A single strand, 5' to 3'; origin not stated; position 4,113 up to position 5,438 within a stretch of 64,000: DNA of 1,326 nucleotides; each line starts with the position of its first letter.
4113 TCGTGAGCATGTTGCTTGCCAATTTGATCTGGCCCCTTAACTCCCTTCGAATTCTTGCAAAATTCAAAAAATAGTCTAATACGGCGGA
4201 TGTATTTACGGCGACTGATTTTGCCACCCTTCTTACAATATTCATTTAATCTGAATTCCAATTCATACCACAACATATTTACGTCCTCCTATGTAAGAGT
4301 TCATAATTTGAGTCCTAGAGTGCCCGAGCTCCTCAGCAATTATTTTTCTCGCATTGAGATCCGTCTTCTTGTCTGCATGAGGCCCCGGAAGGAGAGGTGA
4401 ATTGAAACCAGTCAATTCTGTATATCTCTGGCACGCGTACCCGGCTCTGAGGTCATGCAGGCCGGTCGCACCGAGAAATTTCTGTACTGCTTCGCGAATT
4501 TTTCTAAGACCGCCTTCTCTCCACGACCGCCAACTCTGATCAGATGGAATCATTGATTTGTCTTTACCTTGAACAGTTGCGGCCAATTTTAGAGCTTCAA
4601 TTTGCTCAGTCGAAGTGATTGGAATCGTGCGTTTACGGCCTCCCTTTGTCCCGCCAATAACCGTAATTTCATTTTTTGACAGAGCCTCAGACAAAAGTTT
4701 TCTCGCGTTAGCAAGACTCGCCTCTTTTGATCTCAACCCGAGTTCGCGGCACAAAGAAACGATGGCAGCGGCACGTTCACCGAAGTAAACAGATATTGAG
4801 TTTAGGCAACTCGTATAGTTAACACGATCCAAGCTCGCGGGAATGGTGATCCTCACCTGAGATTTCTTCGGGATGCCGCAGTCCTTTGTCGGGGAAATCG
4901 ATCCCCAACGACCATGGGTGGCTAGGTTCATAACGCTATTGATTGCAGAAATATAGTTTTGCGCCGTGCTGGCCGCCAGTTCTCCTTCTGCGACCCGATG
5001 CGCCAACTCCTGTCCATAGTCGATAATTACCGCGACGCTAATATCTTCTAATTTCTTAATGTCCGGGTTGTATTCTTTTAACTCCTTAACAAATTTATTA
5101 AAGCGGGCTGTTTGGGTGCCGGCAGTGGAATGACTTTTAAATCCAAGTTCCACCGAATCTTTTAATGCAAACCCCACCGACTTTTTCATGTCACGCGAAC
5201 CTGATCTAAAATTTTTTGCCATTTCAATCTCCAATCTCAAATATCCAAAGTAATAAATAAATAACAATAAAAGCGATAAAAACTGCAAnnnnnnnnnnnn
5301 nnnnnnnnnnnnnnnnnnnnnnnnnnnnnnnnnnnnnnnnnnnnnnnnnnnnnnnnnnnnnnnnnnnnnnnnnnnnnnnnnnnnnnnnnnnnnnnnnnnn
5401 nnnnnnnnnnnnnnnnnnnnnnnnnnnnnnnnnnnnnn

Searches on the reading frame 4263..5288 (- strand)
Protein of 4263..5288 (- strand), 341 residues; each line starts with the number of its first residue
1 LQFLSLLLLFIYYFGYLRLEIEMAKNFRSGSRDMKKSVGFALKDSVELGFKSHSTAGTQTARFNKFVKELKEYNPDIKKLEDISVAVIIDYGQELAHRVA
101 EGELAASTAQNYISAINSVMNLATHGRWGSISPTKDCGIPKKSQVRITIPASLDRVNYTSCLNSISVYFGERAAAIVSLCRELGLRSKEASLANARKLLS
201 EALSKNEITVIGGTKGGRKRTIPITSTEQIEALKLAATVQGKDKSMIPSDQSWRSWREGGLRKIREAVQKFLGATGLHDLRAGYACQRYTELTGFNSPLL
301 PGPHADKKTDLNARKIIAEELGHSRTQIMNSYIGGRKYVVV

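Call 52: search_protein_families(library=pfam, proteins=[window:4263-5288:-])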
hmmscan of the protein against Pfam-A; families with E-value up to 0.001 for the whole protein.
window:4263-5288:- (341 aa): 1 family
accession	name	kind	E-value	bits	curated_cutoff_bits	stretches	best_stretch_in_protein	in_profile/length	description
PF12835.12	Integrase_1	-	4.3e-13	49.9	23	1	171-286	31-148/149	Integrase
